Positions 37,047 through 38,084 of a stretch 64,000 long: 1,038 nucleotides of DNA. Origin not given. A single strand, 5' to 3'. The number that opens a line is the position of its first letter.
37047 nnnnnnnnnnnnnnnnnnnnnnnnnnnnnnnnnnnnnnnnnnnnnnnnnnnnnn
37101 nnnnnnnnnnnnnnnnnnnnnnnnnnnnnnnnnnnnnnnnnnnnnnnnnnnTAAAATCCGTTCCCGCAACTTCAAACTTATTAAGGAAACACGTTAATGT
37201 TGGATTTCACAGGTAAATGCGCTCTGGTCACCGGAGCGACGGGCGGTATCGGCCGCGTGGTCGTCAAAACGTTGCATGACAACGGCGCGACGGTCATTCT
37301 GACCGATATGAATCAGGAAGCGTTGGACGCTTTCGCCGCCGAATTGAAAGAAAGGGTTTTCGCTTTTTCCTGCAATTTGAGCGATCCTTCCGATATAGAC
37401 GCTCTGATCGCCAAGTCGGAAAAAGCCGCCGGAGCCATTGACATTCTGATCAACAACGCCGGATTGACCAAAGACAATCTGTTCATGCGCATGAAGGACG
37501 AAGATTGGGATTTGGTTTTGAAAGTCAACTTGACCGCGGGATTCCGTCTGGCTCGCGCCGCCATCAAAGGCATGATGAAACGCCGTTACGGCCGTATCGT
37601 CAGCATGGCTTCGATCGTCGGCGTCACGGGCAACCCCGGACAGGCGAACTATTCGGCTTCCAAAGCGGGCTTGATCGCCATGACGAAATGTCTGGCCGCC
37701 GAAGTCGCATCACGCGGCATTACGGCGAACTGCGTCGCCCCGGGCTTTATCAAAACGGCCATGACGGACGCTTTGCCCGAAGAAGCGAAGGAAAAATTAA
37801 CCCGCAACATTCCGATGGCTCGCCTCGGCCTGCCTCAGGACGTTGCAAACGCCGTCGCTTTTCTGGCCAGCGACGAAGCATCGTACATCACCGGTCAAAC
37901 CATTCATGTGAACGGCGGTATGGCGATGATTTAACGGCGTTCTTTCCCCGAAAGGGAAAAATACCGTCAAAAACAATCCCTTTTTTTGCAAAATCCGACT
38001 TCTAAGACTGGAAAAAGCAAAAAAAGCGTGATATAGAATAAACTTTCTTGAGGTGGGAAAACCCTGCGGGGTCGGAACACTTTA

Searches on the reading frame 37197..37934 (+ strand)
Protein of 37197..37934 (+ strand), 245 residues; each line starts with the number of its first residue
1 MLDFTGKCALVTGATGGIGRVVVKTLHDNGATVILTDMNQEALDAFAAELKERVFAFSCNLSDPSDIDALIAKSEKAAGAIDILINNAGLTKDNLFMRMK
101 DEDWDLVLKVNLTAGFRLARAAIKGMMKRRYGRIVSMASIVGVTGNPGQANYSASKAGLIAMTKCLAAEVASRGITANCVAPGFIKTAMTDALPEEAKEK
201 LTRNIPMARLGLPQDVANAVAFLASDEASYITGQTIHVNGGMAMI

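Call 76: list_cluster_members(proteins=[window:37197-37934:+, window:45089-46570:+, window:38437-39699:+, window:22535-23782:+, window:55746-56396:+])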
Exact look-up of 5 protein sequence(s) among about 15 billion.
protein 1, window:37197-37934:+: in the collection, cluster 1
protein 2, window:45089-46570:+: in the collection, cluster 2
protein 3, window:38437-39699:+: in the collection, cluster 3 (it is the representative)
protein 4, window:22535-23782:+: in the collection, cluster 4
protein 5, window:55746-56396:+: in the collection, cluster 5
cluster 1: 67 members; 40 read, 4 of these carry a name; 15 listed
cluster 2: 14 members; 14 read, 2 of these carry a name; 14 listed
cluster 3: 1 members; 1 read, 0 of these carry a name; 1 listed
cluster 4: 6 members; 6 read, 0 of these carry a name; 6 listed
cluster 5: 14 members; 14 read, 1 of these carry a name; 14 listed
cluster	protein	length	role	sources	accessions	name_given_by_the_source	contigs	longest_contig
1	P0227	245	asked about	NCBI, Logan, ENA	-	-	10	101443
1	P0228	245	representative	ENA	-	-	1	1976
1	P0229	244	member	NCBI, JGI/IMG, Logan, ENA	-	3-oxoacyl-[acyl-carrier protein] reductase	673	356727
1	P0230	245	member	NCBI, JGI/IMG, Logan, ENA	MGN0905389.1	MAG: 3-oxoacyl-[acyl-carrier-protein] reductase [Alphaproteobacteria bacterium] | 3-oxoacyl-[acyl-carrier protein] reductase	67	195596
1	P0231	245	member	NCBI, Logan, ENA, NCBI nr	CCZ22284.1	3-oxoacyl-(Acyl-carrier-protein) reductase [Acetobacter sp. CAG:977]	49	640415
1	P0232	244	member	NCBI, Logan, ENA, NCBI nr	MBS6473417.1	MAG: 3-oxoacyl-[acyl-carrier-protein] reductase [Acetobacter sp.] | 3-oxoacyl-[acyl-carrier-protein] reductase [Acetobacter sp.]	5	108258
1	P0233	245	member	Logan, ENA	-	-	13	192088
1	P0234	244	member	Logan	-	-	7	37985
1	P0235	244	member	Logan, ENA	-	-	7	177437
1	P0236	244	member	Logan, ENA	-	-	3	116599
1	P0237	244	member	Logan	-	-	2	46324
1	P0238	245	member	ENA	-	-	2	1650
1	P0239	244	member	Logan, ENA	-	-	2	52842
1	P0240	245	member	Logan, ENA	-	-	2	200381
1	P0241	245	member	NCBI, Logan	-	-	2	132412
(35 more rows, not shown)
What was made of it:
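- Tried and rejected: Taxonomy came from housekeeping proteins instead (call 76).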
